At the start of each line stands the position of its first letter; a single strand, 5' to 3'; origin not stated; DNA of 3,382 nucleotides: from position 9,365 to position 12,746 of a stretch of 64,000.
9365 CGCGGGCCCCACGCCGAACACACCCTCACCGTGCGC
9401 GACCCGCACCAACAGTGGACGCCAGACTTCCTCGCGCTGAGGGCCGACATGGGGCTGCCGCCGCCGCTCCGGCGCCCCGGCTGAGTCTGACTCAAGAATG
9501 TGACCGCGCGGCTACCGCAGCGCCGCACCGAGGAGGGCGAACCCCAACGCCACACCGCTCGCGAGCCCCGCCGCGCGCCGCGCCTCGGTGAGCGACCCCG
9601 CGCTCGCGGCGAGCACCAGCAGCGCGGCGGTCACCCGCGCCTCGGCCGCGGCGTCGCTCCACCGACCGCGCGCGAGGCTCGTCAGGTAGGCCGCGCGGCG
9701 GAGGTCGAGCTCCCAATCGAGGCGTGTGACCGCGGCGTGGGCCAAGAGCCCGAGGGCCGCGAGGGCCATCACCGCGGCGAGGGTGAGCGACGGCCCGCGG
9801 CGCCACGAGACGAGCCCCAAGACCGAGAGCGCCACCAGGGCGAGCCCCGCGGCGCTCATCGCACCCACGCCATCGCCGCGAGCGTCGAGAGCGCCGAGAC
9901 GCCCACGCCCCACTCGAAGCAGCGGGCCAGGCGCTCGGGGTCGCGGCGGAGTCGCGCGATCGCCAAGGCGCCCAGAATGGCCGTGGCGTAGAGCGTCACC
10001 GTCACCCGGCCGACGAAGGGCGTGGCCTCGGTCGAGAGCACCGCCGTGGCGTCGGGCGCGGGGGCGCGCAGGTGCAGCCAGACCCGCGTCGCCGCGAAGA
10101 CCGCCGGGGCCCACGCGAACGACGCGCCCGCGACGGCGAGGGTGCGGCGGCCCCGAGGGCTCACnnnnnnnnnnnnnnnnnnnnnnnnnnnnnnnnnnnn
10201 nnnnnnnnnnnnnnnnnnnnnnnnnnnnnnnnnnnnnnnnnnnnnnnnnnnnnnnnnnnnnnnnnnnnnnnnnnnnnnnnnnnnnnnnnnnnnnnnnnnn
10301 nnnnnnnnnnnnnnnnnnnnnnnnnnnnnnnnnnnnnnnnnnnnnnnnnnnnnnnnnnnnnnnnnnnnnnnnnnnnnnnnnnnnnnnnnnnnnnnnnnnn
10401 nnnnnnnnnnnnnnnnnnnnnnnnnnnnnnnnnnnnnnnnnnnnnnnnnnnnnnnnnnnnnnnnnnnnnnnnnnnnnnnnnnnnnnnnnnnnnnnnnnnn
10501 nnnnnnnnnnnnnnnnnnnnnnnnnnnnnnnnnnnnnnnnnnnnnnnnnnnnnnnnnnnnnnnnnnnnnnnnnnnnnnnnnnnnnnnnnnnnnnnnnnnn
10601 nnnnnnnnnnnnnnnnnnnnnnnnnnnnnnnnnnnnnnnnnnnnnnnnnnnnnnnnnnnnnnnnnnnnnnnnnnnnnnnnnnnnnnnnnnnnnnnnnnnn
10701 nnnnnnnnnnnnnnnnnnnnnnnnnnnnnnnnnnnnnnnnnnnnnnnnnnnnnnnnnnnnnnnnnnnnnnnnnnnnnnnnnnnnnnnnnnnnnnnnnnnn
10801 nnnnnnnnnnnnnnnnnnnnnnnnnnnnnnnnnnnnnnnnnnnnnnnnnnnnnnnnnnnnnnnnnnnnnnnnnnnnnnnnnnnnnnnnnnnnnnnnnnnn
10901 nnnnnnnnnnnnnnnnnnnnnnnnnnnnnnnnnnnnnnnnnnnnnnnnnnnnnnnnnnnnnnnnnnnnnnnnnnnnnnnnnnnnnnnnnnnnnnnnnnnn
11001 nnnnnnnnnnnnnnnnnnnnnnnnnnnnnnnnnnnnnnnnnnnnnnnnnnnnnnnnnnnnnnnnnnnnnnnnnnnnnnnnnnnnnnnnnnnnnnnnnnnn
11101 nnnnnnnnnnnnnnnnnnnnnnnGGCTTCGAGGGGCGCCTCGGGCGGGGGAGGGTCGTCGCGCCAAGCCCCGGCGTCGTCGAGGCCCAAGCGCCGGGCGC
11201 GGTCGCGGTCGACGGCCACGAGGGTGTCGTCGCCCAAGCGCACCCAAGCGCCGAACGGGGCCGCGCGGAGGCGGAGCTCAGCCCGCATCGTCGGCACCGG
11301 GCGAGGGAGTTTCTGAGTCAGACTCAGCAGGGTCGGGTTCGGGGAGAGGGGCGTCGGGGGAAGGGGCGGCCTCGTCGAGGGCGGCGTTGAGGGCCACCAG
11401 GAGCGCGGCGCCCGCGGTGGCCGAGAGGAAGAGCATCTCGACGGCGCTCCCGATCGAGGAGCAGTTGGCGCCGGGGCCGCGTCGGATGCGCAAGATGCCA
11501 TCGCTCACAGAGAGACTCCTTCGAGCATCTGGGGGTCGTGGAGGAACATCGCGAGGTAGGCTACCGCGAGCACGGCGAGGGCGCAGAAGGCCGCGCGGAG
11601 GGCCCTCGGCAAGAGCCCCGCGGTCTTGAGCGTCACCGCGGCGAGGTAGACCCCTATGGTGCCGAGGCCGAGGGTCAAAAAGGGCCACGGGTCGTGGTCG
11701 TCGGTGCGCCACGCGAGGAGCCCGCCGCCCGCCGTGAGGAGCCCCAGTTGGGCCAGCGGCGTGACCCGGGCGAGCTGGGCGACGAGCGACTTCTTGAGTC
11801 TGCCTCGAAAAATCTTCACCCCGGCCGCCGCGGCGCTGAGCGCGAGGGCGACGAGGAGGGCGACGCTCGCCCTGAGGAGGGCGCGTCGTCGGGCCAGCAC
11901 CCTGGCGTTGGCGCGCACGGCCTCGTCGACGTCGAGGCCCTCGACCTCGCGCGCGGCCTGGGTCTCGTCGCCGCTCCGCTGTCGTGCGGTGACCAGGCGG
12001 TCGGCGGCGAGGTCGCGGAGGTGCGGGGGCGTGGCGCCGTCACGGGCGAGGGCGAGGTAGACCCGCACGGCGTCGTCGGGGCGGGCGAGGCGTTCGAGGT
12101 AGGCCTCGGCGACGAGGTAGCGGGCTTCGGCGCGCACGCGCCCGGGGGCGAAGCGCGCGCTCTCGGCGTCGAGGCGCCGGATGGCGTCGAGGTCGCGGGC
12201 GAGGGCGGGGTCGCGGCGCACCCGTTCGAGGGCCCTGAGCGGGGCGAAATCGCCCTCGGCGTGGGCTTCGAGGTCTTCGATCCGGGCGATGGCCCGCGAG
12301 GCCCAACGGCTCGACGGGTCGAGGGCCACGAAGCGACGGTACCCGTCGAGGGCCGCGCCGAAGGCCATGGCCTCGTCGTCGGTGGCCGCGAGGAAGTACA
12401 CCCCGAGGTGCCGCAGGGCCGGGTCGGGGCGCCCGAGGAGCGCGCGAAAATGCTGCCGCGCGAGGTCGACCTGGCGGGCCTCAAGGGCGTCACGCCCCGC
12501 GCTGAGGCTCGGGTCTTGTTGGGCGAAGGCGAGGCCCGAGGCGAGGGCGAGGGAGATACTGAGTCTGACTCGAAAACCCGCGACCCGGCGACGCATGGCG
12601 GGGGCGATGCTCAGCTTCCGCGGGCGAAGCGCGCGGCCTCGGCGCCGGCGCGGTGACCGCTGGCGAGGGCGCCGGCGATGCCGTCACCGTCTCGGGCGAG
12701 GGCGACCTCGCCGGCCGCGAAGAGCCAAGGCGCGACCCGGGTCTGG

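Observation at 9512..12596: Tightly coupled five-gene radical-SAM/SPASM operon built almost entirely of small or membrane proteins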

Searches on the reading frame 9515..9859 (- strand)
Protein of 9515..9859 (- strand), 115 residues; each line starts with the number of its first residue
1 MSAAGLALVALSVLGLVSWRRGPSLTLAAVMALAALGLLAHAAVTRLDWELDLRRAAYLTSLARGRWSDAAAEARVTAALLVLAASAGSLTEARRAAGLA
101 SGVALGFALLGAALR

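Call 5: search_protein_families(library=ncbifam, proteins=[window:9515-9859:-], max_evalue=0.01)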
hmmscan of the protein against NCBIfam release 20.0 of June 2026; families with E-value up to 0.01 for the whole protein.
window:9515-9859:- (115 aa): 0 families

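Call 6: search_protein_families(library=pfam, proteins=[window:9515-9859:-], max_evalue=0.01)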
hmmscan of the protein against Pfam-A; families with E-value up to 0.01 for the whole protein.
window:9515-9859:- (115 aa): 0 families

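Call 52: search_protein_families(library=padloc, proteins=[window:9515-9859:-], max_evalue=0.01)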
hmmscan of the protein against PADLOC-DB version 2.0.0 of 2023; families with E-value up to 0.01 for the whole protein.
window:9515-9859:- (115 aa): 0 families

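Call 56: search_protein_families(library=pfam, proteins=[window:9515-9859:-], max_evalue=10)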
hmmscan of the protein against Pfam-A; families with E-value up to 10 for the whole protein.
window:9515-9859:- (115 aa): 0 families

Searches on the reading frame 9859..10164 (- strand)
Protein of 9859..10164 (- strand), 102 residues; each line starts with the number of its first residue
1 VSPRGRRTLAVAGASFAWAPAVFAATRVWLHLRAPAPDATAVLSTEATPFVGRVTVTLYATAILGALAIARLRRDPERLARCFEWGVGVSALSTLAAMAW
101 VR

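Call 5: search_protein_families(library=ncbifam, proteins=[window:9859-10164:-], max_evalue=0.01)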
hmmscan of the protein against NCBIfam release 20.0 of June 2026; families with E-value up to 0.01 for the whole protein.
window:9859-10164:- (102 aa): 0 families

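Call 6: search_protein_families(library=pfam, proteins=[window:9859-10164:-], max_evalue=0.01)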
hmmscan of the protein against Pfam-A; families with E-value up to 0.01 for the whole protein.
window:9859-10164:- (102 aa): 0 families

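Call 52: search_protein_families(library=padloc, proteins=[window:9859-10164:-], max_evalue=0.01)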
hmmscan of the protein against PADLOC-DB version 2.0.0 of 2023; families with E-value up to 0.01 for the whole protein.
window:9859-10164:- (102 aa): 0 families

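Call 56: search_protein_families(library=pfam, proteins=[window:9859-10164:-], max_evalue=10)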
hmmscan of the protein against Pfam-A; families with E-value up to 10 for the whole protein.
window:9859-10164:- (102 aa): 0 families
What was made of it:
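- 9856..10164 (-): g4: 102-aa protein with hydrophobic helices (one above threshold in the window copy, two in homologues) and the conserved loop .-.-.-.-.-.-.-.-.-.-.. No family hit (calls 5, 6, 56).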

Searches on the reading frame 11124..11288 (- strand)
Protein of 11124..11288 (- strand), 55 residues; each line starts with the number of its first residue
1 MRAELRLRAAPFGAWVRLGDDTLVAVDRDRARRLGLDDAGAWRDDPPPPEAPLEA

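Call 56: search_protein_families(library=pfam, proteins=[window:11124-11288:-], max_evalue=10)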
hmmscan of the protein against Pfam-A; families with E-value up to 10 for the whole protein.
window:11124-11288:- (55 aa): 1 family
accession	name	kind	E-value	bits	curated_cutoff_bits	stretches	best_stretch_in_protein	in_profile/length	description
PF19270.4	FBO_C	-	0.21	11.6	27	1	1-38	117-154/210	F-box only protein C-terminal region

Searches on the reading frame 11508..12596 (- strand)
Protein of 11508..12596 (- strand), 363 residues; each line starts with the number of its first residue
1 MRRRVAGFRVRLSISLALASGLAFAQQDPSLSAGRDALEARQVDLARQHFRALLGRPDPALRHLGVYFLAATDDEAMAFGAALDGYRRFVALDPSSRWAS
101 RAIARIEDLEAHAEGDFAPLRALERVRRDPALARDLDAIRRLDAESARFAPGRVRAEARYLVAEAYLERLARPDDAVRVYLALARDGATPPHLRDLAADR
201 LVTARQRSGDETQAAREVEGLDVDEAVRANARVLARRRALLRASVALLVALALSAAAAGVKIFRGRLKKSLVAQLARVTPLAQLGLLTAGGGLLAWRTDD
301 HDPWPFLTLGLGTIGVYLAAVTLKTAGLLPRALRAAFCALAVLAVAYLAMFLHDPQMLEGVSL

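Call 5: search_protein_families(library=ncbifam, proteins=[window:11508-12596:-], max_evalue=0.01)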
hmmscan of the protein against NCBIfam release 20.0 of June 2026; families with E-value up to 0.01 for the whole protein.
window:11508-12596:- (363 aa): 0 families

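Call 6: search_protein_families(library=pfam, proteins=[window:11508-12596:-], max_evalue=0.01)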
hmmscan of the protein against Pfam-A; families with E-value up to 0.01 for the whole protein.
window:11508-12596:- (363 aa): 0 families
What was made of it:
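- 11505..12596 (-): g1: 363-aa protein with a Sec-type signal peptide (AFA|QQ), a periplasmic TPR-like domain and four C-terminal transmembrane helices. No Pfam or NCBIfam family (calls 5, 6).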

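Call 23: find_homologous_proteins(query=A2, max_evalue=0.001)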
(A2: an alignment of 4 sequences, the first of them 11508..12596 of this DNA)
Query A2 (4 sequences) (363 aa, profile of the alignment): 182 proteins with E <= 0.001 among 8000 candidates; the best 120 are listed.
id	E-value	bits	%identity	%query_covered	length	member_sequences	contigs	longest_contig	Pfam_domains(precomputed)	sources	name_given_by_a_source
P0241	2.7e-143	495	100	100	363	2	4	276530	-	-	-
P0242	3.0e-129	449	37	79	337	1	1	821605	-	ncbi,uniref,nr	ncbi:hypothetical protein [Polyangium spumosum]|uniref:Tetratricopeptide repeat protein n=1 Tax=Poly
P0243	2.4e-125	436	38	85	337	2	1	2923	-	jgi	-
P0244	2.4e-112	394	51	97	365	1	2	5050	PF13432.13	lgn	-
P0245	9.9e-111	388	54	97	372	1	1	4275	-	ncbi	-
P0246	4.5e-107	376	33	66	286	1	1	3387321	-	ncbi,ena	-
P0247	1.2e-104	368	52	98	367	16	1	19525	-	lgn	-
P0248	6.5e-101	356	54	94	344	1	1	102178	-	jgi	-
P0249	1.1e-99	352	36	84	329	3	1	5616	-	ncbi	-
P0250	1.5e-98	348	45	100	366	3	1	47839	-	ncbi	ncbi:MAG: hypothetical protein R3A52_29095 [Polyangiales bacterium]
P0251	5.2e-97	343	38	77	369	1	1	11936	-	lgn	-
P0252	7.6e-97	343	50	94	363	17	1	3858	-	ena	-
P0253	1.1e-96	342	38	79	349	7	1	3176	-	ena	-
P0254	3.1e-96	341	36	79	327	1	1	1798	-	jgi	jgi:tetratricopeptide (TPR) repeat protein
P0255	2.0e-95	338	51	92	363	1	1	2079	-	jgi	jgi:tetratricopeptide (TPR) repeat protein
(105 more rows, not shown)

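Call 34: predict_structure(alignment_id=A5)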
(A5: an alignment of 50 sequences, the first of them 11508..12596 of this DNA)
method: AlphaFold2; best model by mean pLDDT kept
length: 363 residues; sequences in the alignment: 50
mean_pLDDT: 94.8   pTM: 0.84
mean pLDDT of the five models: 94.8, 93.7, 93.3, 93.3, 92.1
residues with pLDDT >= 90: 320; 70-90: 39; 50-70: 4; < 50: 0
segments of 3 or more residues with pLDDT < 50: none
pLDDT, mean of each block of 10 residues (from residue 1): 85 92 85 97 98 97 98 98 98 98 98 95 98 98 98 97 98 98 97 98 97 98 97 95 97 97 94 91 89 89 91 95 94 95 96 86 61
secondary structure, 60 per line:
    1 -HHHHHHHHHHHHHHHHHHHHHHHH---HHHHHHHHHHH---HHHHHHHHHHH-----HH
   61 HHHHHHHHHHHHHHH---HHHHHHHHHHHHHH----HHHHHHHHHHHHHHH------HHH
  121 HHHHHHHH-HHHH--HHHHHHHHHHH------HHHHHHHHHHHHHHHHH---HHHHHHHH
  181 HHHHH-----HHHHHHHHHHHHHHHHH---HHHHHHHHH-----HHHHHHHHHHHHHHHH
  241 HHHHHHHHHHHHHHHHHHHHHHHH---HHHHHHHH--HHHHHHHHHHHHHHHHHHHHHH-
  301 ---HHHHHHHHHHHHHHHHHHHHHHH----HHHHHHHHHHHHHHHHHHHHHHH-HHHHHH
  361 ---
elements in order: H2-25 H29-39 H43-53 H59-75 H79-92 H97-111 H118-128 H130-133 H136-146 H153-169 H173-185 H191-207 H211-219 H225-264 H268-275 H278-299 H304-326 H331-353 H355-360

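Call 38: fold_search(model_id=the predicted structure, library=pdb)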
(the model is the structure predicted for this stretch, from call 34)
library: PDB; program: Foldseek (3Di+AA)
matches with E <= 10: 1196; with E <= 0.001: 0
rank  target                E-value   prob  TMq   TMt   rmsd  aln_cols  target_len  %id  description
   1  9qhb                  1.5e-03  1.00  0.22  0.29  18.0       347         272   16  Crystal structure of 16-repeat CTPR protein with eliminated coordination sites (released 2025-10-22)
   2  9qhc_B                8.1e-03  1.00  0.25  0.32  14.6       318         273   18  Crystal structure of 8-repeat CTPR protein with eliminated coordination sites (released 2025-10-22)
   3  4gyo_A                8.8e-03  0.97  0.20  0.21  23.6       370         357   10  Crystal Structure of Rap Protein Complexed with Competence and Sporulation Factor (released 2013-04-03)
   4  9rtt_Q                1.0e-02  0.97  0.22  0.11  21.7       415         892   13  Activated Elongation Complex with IWS1 and ELOF1 (released 2025-09-03)
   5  3ieg_A                1.7e-02  0.99  0.26  0.26  19.7       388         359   15  Crystal Structure of P58(IPK) TPR Domain at 2.5 A (released 2010-03-31)
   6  9qhc_A                1.8e-02  1.00  0.22  0.27  10.6       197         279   18  Crystal structure of 8-repeat CTPR protein with eliminated coordination sites (released 2025-10-22)
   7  7r5k_00               2.1e-02  0.96  0.23  0.14  15.2       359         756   14  Human nuclear pore complex (constricted) (released 2022-06-22)
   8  9d2f_L                2.5e-02  0.96  0.25  0.24  19.7       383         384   16  3D structure and atomic model of RS3 of mouse respiratory cilia (released 2025-08-13)
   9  9ijj_k                2.5e-02  0.87  0.19  0.10  21.9       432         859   12  In situ structure of the central apparatus in mouse sperm axoneme. (released 2025-06-04)
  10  4a1s_A                2.7e-02  0.97  0.23  0.24  19.1       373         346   14  Crystallographic structure of the Pins:Insc complex (released 2012-03-28)
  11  7ttc_D                2.9e-02  1.00  0.23  0.38  12.8       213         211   19  BamABCDE bound to substrate EspP (released 2022-03-30)
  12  5efr                  3.1e-02  1.00  0.26  0.24  11.6       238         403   17  Crystal Structure of a BamA-BamD fusion (released 2016-01-27)
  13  9up5_A                3.1e-02  1.00  0.27  0.28  10.3       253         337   17  Crystal structure of LapB from Klebsiella pneumoniae (released 2026-03-04)
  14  3qky                  3.4e-02  1.00  0.23  0.32  12.5       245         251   17  Crystal structure of Rhodothermus marinus BamD (released 2011-04-20)
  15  9h85_D                3.4e-02  1.00  0.23  0.35  13.0       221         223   18  BAM-hinge (GSGS) (released 2025-10-22)
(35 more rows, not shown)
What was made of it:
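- Checked: The AF2 model of g1 (pLDDT 94.8) shows an N-terminal signal-like helix, TPR-type helix pairs and four long C-terminal helices (calls 34, 38).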

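Call 52: search_protein_families(library=padloc, proteins=[window:11508-12596:-], max_evalue=0.01)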
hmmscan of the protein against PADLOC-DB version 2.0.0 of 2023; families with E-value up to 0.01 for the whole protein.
window:11508-12596:- (363 aa): 0 families
